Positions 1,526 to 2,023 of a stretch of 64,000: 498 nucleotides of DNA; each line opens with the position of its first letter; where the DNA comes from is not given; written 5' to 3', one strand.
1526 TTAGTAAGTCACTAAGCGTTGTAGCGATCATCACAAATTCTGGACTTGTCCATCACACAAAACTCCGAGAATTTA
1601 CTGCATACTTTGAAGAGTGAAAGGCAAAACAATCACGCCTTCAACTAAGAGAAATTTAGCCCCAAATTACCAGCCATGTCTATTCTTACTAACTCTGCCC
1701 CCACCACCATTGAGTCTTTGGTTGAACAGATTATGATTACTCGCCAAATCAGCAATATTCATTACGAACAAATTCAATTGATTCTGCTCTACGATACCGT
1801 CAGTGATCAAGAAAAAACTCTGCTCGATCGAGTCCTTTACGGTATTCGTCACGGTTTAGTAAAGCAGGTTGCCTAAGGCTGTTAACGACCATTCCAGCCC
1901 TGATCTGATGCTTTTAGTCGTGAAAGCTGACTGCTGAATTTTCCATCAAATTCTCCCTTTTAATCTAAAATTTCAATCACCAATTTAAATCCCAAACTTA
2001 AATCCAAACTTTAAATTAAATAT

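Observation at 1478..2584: Tandem paralogous ~66-aa genes, each behind a GTGA-N6-TCAC palindrome and phased ATCAC repeats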

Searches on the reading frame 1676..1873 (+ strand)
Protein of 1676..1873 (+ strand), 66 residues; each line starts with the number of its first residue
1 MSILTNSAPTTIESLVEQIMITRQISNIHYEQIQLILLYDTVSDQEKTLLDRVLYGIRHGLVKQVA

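Call 4: search_protein_families(library=pfam, proteins=[window:1676-1873:+], max_evalue=10)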
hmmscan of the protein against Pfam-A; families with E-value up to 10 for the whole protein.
seq(66 aa): 0 families

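Call 5: search_protein_families(library=ncbifam, proteins=[window:1676-1873:+], max_evalue=10)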
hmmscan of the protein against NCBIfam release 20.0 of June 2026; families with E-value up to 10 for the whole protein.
seq(66 aa): 0 families

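Call 6: find_homologous_proteins(query=window:1676-1873:+, max_evalue=0.01)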
Query seq(66 aa) (66 aa): 6 proteins with E <= 0.01 among 6 candidates.
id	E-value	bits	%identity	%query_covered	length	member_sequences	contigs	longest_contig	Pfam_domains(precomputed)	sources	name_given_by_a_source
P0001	3.1e-33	129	100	100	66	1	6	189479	-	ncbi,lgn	-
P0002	1.8e-32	127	98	100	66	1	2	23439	-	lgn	-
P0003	2.0e-29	117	91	100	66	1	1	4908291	-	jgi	jgi:hypothetical protein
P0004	2.2e-29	117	91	100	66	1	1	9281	-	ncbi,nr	ncbi:MAG: hypothetical protein HC916_13530 [Coleofasciculaceae cyanobacterium SM2_1_6]|nr:hypothetic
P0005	2.7e-29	117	89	100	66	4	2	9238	-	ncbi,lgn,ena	-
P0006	1.4e-19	86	64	100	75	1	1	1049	-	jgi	jgi:hypothetical protein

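Call 10: find_encoding_contigs(protein=P0001, flank=10000, max_places=6)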
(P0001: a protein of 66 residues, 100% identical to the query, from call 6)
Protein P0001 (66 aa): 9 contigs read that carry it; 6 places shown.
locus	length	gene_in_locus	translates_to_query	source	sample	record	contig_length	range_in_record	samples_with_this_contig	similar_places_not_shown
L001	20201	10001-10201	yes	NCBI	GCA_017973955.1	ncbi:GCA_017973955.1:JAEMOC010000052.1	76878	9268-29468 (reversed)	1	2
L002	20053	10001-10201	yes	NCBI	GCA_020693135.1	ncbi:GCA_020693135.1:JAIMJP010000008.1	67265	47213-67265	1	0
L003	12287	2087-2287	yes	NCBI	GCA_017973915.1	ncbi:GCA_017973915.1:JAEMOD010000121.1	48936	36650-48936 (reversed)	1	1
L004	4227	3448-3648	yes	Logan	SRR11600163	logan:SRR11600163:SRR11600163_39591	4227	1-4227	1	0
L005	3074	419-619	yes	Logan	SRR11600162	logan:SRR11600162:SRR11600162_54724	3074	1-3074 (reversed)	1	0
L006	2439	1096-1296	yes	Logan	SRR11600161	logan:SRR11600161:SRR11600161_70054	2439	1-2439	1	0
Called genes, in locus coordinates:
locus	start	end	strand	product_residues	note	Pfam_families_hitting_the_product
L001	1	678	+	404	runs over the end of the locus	PF13439:Glyco_transf_4, PF13579:Glyco_trans_4_4, PF13692:Glyco_trans_1_4, PF00534:Glycos_transf_1 (weak), PF13524:Glyco_trans_1_2 (weak)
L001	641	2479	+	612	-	-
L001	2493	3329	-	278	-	PF00924:MS_channel_2nd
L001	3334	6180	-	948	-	PF08448:PAS_4, PF01590:GAF, PF13185:GAF_2, PF00989:PAS, PF08448:PAS_4, PF13426:PAS_9, PF00990:GGDEF, PF00563:EAL, +2 more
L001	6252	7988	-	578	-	PF00590:TP_methylase, PF02602:HEM4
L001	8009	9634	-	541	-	PF00005:ABC_tran, PF13304:AAA_21 (faint), PF00005:ABC_tran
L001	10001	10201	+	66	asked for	-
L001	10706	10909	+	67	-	-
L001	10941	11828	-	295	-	PF04536:TPM_phosphatase (weak)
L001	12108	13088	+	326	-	PF07884:VKOR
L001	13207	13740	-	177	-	-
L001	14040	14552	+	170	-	-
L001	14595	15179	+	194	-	PF11780:DUF3318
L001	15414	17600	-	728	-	PF05787:PhoX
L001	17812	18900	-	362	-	-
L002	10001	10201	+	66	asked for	-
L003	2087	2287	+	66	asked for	-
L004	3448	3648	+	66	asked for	-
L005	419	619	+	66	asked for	-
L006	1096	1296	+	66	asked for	-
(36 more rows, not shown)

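Call 11: find_encoding_contigs(protein=P0003, flank=6000, max_places=3)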
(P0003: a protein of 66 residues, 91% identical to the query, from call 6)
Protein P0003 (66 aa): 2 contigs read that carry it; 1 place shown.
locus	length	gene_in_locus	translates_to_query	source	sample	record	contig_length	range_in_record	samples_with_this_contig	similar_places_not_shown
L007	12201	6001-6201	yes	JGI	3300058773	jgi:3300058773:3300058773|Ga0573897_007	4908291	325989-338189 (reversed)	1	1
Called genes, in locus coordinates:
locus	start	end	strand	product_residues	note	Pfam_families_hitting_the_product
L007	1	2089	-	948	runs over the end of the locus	PF08448:PAS_4, PF01590:GAF, PF13185:GAF_2, PF00989:PAS, PF08448:PAS_4, PF13426:PAS_9, PF00990:GGDEF, PF00563:EAL, +2 more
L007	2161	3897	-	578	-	PF00590:TP_methylase, PF02602:HEM4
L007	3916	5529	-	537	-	PF00005:ABC_tran, PF13304:AAA_21 (faint), PF00005:ABC_tran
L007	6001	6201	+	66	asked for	-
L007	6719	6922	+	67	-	-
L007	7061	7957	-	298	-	PF04536:TPM_phosphatase (weak)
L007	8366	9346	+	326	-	PF07884:VKOR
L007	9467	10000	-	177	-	-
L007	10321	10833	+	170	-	-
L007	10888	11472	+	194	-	PF11780:DUF3318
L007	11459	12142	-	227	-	PF08220:HTH_DeoR (weak)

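Call 14: search_protein_representatives(alignment_id=A1)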
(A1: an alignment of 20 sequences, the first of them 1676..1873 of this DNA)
Query: 20 sequences, 67 profile positions. Proteins with E-value up to 0.001 (for the whole library): 211; up to 1e-10: 34; up to 1e-30: 2. The best 150 are listed.
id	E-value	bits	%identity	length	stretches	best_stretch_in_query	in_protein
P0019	2.6e-32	126.9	-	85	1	1-67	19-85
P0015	8.0e-32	125.3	-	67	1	1-66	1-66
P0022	2.7e-22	94.8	-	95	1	1-67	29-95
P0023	5.2e-18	81.1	-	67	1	1-67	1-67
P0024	1.5e-17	79.6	-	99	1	1-67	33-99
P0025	9.1e-17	77.1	-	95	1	1-67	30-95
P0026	1.3e-16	76.6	-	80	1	5-66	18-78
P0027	1.5e-16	76.5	-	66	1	1-67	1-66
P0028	3.6e-16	75.2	-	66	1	1-65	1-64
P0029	1.7e-15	73.0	-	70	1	1-65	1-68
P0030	4.0e-15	71.8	-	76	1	5-67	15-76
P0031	8.1e-15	70.9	-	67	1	1-65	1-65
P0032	2.5e-14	69.3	-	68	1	9-67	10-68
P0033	5.1e-14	68.3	-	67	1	8-67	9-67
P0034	6.4e-14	68.0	-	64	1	6-67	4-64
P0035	6.6e-14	67.9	-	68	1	9-67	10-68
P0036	6.9e-14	67.9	-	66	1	1-67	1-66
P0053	5.8e-11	58.5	-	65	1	9-67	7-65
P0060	7.4e-10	55.0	-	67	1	1-67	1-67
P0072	1.1e-08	51.2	-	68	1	10-67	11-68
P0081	7.6e-08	48.5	-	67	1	9-67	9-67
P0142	1.1e-05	41.7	-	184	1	9-67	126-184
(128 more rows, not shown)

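Call 19: search_solved_structures(query=A2, max_evalue=10, show_alignments=2)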
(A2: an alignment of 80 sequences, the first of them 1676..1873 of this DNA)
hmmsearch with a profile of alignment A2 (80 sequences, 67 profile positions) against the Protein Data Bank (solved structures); distinct sequences matched with E-value up to 10: 21.
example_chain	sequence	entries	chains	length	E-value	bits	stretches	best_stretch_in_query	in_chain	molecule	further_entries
2hv8_D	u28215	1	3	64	0.12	15.7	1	23-57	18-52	Rab11 family-interacting protein 3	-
4uj3_C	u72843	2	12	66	0.12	15.6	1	23-57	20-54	RAB11 FAMILY-INTERACTING PROTEIN 3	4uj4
1u7k_A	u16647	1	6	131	0.41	14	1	11-44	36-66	Gag polyprotein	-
3bp9_A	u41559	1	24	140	0.44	13.8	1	11-44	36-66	Gag protein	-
2y4z_A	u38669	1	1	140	0.44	13.8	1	11-44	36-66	CAPSID PROTEIN P30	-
8efx_A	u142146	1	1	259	0.83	13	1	13-45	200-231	OtDUB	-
6ups_A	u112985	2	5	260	0.84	13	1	13-45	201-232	ULP_PROTEASE domain-containing protein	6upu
6hww_A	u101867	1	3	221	0.84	13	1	11-44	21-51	Putative gag polyprotein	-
37id_A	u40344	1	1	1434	0.9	12.9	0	6-48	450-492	Sterile alpha motif domain-containing protein 9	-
37ht_A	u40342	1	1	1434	0.9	12.9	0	6-48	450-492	Sterile alpha motif domain-containing protein 9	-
9zjw_A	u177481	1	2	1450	0.91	12.8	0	6-48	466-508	Sterile alpha motif domain-containing protein 9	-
9zjr_A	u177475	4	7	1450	0.92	12.8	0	6-48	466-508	Sterile alpha motif domain-containing protein 9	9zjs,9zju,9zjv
9zjz_A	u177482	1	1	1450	0.92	12.8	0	6-48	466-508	Sterile alpha motif domain-containing protein 9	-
6hwx_A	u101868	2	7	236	0.93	12.8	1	11-44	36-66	Putative gag polyprotein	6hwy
3gaj_A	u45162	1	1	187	1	12.7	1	18-54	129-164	Cobalamin adenosyltransferase PduO-like protein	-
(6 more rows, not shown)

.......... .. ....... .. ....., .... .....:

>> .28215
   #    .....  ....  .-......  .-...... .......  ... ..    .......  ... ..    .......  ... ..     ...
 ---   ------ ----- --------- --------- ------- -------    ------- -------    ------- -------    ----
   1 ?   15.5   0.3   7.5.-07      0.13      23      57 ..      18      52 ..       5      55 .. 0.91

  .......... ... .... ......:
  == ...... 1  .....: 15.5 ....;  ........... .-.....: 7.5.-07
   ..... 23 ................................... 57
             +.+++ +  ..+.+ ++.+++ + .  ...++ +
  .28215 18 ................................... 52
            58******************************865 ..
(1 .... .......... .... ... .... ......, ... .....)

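Call 20: search_protein_families(library=pfam, alignment_id=A2, max_evalue=1)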
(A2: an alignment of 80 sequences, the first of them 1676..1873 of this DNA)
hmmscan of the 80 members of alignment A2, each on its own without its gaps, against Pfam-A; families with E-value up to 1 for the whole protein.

A. member 1, window:1676-1873:+ (66 aa): 0 families

B. families by the number of members that match (of 80 scanned): 42 families (the first 25 are shown)
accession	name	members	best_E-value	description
PF24746.1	DUF7694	3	0.15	Domain of unknown function (DUF7694)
PF18430.7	DBD_HTH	2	0.002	Putative DNA-binding domain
PF15903.10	PL48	2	0.017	Filopodia upregulated, FAM65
PF14552.11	Tautomerase_2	2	0.02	Tautomerase enzyme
PF13114.12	RecO_N_2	2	0.039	RecO N terminal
PF24568.1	CC_PcsB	2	0.039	Peptidoglycan hydrolase PcsB, coiled-coil domain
PF02061.21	Lambda_CIII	2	0.048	Lambda Phage CIII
PF07565.18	Band_3_cyto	2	0.055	Band 3 cytoplasmic domain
PF00788.29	RA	2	0.076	Ras association (RalGDS/AF-6) domain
PF14805.11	THDPS_N_2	2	0.11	Tetrahydrodipicolinate N-succinyltransferase N-terminal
PF08044.16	DUF1707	1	0.0015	DUF1707 SHOCT-like domain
PF04518.17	Effector_1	1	0.0098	Effector from type III secretion system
PF14769.11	CLAMP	1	0.0099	Flagellar C1a complex subunit C1a-32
PF19954.5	EAD10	1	0.022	Effector-associated domain 10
PF02718.19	Herpes_UL31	1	0.023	Herpesvirus UL31-like protein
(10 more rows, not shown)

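Call 22: find_related_loci(query=A1, collection=genome_contigs, flank=4000)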
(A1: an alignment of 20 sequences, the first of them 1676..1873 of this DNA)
Query A1 (66 aa) in genome_contigs; peptide patterns used: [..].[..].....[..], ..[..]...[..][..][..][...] (x = any residue, [..] = any of these).
50 stretches matched a pattern; 17 encode a relative of the query (tblastn E <= 1e-3); 17 distinct loci.
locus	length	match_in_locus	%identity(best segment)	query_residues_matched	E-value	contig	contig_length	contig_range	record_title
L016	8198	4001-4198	89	1-66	4e-36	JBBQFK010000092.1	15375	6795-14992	MAG: Cyanophyceae cyanobacterium isolate Co_metawrap_1034 Cmw_1034_k141_8644291_length_15375_cov_11.9971, whole genome s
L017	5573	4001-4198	91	1-66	4e-36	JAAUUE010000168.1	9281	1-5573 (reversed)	MAG: Coleofasciculaceae cyanobacterium SM2_1_6 NODE_2153_length_9281_cov_5.353288, whole genome shotgun sequence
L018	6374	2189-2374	65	5-66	2e-23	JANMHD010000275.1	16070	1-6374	MAG: Coleofasciculaceae cyanobacterium OTE_70_metabat_329 OTE_70_k141_3989612, whole genome shotgun sequence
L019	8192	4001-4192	42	1-63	1e-13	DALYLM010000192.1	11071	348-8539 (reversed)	MAG TPA_asm: Coleofasciculaceae cyanobacterium CTOTU46674 NODE_489_length_11071_cov_28.292030, whole genome shotgun sequ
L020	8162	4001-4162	48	10-63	5e-13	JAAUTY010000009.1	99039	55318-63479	MAG: Spirulinaceae cyanobacterium SM2_1_0 NODE_14_length_99039_cov_20.963847, whole genome shotgun sequence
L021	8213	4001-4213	42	1-65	2e-12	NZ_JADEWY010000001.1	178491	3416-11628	Coleofasciculus sp. LEGE 07092 NODE_5_length_178491_cov_12.7981, whole genome shotgun sequence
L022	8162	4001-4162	46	11-63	4e-12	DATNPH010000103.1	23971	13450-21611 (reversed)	MAG TPA_asm: Coleofasciculaceae cyanobacterium isolate SMAG_U16476 k141_306733, whole genome shotgun sequence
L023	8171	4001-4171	42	9-65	3e-11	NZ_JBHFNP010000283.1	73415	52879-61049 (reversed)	Microseira sp. BLCC-F43 bin1.fa-283, whole genome shotgun sequence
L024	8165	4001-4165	49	10-63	6e-11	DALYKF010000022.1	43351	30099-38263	MAG TPA_asm: Coleofasciculaceae cyanobacterium CTOTU46641 NODE_23_length_43351_cov_18.868394, whole genome shotgun seque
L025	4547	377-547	42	9-65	1e-10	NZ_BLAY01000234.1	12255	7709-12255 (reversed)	Microseira wollei NIES-4236 sequence234, whole genome shotgun sequence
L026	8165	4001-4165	42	10-63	5e-10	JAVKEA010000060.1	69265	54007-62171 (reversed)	MAG: Coleofasciculus sp. E2-BRE-01 k141_20385, whole genome shotgun sequence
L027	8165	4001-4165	38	10-63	1e-9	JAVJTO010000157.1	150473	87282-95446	MAG: Coleofasciculus sp. B1-GNL1-01 k141_39922, whole genome shotgun sequence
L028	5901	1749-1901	41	15-65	5e-8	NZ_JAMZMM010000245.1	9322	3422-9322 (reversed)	Limnofasciculus baicalensis BBK-W-15 NODE_256_length_9322_cov_14.204057, whole genome shotgun sequence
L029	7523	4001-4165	37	10-63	7e-8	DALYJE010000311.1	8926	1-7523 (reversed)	MAG TPA_asm: Coleofasciculaceae cyanobacterium CTOTU46609 NODE_932_length_8926_cov_7.577049, whole genome shotgun sequen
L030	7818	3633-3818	63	5-66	2e-18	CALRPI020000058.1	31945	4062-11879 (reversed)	MAG: Phormidium lacuna HE10JO isolate JJ-KV9-13-1-mx-bin614 genome assembly, contig: JJ-KV9-13-C217, whole genome shotgu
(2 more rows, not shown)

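Call 26: predict_structure(alignment_id=A2)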
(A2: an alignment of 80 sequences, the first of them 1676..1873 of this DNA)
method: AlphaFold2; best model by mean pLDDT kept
length: 66 residues; sequences in the alignment: 80
mean_pLDDT: 82.8   pTM: 0.63
mean pLDDT of the five models: 82.8, 82.1, 81.1, 80.1, 80.0
residues with pLDDT >= 90: 30; 70-90: 26; 50-70: 3; < 50: 7
segments of 3 or more residues with pLDDT < 50: 1-7
pLDDT, mean of each block of 10 residues (from residue 1): 47 89 91 85 89 93 89
secondary structure, 60 per line:
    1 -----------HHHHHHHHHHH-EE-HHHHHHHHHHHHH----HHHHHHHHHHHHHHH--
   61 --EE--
elements in order: H12-22 H27-39 H44-58

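Call 32: list_cluster_members(proteins=[P0023, P0027, P0033, P0035, P0036, P0053, P0060, P0072, P0081, P0142])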
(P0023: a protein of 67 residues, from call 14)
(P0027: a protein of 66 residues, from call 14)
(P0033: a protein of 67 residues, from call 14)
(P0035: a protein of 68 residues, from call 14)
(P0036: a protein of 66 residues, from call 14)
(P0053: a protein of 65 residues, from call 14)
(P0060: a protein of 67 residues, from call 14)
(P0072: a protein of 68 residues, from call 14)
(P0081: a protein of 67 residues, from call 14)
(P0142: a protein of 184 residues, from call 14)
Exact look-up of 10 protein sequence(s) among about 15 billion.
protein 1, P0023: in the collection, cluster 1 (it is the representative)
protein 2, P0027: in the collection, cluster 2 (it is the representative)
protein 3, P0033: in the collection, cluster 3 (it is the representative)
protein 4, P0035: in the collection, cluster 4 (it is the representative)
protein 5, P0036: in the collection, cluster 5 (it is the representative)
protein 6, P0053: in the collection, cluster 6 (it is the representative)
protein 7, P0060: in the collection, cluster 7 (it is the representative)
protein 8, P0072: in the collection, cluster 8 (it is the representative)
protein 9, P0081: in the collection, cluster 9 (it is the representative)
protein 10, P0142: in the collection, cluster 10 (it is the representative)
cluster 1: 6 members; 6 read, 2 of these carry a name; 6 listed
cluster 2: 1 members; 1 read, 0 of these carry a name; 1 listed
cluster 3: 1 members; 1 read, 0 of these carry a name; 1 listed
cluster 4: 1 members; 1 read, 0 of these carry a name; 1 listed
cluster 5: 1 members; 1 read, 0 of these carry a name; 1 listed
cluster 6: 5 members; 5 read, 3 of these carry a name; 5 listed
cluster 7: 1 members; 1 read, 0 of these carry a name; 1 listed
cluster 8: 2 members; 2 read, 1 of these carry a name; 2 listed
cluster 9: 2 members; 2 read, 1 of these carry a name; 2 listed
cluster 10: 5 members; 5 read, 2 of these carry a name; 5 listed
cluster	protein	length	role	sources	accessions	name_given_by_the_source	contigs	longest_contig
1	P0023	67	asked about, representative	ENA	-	-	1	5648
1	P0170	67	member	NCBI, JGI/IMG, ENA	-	hypothetical protein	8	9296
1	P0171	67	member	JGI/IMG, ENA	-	hypothetical protein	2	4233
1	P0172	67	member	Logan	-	-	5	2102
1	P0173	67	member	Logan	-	-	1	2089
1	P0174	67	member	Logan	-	-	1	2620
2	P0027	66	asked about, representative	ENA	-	-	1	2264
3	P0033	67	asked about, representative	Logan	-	-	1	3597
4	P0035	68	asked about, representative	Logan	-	-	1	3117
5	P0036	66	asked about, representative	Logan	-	-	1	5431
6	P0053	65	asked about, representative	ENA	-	-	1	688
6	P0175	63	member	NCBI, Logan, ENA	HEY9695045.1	MAG TPA: hypothetical protein V6D15_22820 [Oculatellaceae cyanobacterium]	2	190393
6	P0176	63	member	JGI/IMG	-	hypothetical protein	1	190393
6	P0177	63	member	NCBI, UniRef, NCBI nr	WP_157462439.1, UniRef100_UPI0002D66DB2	hypothetical protein [Crinalium epipsammum] | hypothetical protein n=1 Tax=Crinalium epipsammum TaxID=241425 RepID=UPI0002D66DB2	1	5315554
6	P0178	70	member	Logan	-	-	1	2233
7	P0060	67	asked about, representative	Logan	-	-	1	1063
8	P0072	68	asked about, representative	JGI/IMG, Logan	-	hypothetical protein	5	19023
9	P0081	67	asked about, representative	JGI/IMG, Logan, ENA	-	hypothetical protein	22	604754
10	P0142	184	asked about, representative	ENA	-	-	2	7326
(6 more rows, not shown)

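Call 60: fold_search(model_id=the predicted structure, library=pdb)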
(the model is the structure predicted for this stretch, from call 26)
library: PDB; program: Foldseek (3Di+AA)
matches with E <= 10: 7; with E <= 0.001: 0
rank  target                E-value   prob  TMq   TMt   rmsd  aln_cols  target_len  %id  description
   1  9a58_A                3.1e+00  0.12  0.40  0.11   6.0        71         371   13  Integrative model of SIGA-RPOC by crosslinking MS and deep learning (released 2024-09-18)
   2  8hja_A                4.3e+00  0.51  0.66  0.31   2.1        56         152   16  The crystal structure of syn_CdgR-(c-di-GMP) from Synechocystis sp. PCC 6803 (released 2023-03-29)
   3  2noj_B                4.3e+00  0.18  0.51  0.56   4.0        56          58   18  Crystal structure of Ehp / C3d complex (released 2007-08-14)
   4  5ul3                  4.3e+00  0.12  0.38  0.05   4.9        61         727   13  Structure of Cobalamin-dependent S-adenosylmethionine radical enzyme OxsB with aqua-cobalamin bound (released 2017-04-19)
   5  2gom_B                4.9e+00  0.18  0.52  0.55   3.3        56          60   14  Crystal structure of Efb-C from Staphylococcus aureus (released 2007-03-20)
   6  3l7w                  8.1e+00  0.06  0.30  0.23   5.7        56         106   14  The Crystal Structure of smu.1704 from Streptococcus mutans UA159 (released 2010-12-08)
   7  4c6r_A                9.8e+00  0.08  0.40  0.20   5.4        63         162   11  Crystal structure of the TIR domain from the Arabidopsis Thaliana disease resistance protein RPS4 (released 2014-05-28)
